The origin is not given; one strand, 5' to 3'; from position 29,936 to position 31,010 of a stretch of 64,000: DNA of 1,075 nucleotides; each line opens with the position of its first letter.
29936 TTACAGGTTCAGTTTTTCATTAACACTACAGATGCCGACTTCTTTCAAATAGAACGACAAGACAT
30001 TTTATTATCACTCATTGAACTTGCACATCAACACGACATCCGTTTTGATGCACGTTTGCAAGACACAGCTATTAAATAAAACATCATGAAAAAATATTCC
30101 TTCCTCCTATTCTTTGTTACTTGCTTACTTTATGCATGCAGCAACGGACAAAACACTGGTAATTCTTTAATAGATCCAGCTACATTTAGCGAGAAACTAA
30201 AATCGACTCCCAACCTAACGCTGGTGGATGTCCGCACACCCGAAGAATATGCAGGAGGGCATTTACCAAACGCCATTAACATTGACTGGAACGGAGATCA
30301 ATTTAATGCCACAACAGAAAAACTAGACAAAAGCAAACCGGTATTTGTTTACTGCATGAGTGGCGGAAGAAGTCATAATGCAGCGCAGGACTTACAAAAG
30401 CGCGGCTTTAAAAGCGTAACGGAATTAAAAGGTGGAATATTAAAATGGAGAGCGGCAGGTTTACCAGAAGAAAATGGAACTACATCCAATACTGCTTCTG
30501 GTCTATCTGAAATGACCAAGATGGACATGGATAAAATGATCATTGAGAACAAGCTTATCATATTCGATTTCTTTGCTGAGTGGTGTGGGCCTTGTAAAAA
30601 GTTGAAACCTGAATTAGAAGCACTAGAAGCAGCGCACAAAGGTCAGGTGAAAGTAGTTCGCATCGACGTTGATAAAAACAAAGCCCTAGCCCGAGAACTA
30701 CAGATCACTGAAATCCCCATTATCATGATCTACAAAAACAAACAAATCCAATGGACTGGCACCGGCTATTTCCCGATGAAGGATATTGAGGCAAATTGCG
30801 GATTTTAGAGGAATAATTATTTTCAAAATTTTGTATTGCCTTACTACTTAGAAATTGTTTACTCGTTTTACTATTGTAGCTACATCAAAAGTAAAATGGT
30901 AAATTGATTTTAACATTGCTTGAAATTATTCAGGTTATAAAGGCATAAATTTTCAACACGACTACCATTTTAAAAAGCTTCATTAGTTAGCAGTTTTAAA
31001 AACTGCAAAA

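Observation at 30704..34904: Three ungapped copies of the 3' end of the rhodanese-thioredoxin gene bracket two cargo cassettes (a TonB receptor and HipBST)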

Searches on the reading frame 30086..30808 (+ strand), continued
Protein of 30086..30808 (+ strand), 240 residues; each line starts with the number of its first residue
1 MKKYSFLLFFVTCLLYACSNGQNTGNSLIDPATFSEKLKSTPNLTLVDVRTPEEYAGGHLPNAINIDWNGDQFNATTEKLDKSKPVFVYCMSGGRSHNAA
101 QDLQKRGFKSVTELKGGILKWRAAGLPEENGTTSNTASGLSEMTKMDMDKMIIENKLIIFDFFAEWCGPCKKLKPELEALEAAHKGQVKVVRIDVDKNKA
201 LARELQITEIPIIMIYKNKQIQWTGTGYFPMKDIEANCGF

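Call 46: search_protein_families(library=padloc, max_evalue=0.01, proteins=[L004:3761-4255:-, L004:4245-4844:-, L004:5227-7065:-, L004:7067-8941:-])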
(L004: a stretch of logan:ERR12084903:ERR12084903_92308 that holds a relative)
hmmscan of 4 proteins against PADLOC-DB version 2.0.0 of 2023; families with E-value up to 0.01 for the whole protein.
L004:3761-4255:- (164 aa): 0 families

L004:4245-4844:- (199 aa): 1 family
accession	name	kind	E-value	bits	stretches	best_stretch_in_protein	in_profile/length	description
PDLC01834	CARF2--CARF_HEPN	-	0.00022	18.2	1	87-140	327-381/404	-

L004:5227-7065:- (612 aa): 25 families
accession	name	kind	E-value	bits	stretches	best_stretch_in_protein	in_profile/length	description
PDLC03920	MkoA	-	8.3e-55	184.6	2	320-587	791-1099/1112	-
PDLC03921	MkoA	-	2.2e-45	152.9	2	317-590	1293-1591/1607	-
PDLC03924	MkoC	-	6.4e-31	105.3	3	394-571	779-949/1136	-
PDLC05009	PDC-S37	-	1.9e-23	80.3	2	319-572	936-1203/1550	-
PDLC02895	DpdJ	-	3.7e-20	68.5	1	195-577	55-465/2112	DpdJ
PDLC01734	typeIV_RecD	-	3.4e-15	53.3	2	317-409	431-519/763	RecD_0_IVD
PDLC01148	RecD_like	-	2.8e-11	40.4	2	322-416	405-495/719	RecD/Tra ATPase fused to N-terminal HHH domain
PDLC05035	PDC-S53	-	3e-09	33.5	1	171-273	480-576/900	-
PDLC02194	Hhe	-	1.5e-07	27.1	1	187-242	427-481/1911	-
PDLC05064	PDC-S68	-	2.3e-06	23.6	1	159-359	657-824/1273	-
PDLC05066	PDC-S68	-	2.6e-06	23.7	1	147-359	540-721/1202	-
PDLC04476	PDC-M16A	-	3.6e-06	23.7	1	192-241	17-65/691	-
PDLC04140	mad8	-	5.8e-06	24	1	199-253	25-74/314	mads_8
PDLC02350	AbiO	-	1e-05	22.5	1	159-236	153-227/468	AbiO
PDLC05065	PDC-S68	-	1.5e-05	21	1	186-239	605-658/1221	-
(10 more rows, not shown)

L004:7067-8941:- (624 aa): 0 families

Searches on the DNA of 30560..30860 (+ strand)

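Call 65: search_dna_similar(query=window:30560-30860:+, collection=plasmids, mode=distant, max_rows=10)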
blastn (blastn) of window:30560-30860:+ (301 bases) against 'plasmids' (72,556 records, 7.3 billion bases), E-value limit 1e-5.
No match.

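Call 66: search_dna_similar(query=window:30560-30860:+, collection=phages, mode=distant, max_rows=10)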
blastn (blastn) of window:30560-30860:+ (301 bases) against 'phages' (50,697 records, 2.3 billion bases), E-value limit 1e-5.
No match.

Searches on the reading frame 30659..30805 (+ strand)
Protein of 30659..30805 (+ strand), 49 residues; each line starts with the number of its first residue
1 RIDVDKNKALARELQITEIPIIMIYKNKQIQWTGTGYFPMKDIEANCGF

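Call 64: find_related_loci(query=window:30659-30805:+, collection=viral_contigs, flank=8000)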
Query seq(49 aa) (49 aa) in viral_contigs; peptide patterns used: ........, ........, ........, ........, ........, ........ (x = any residue, [..] = any of these).
15 stretches matched a pattern, but none encodes a relative of the query by tblastn (E <= 1e-3).
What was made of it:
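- Tried and rejected: The C-terminal peptide against viral contigs, and the repeat against the plasmid and phage collections, gave nothing (calls 64-66).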
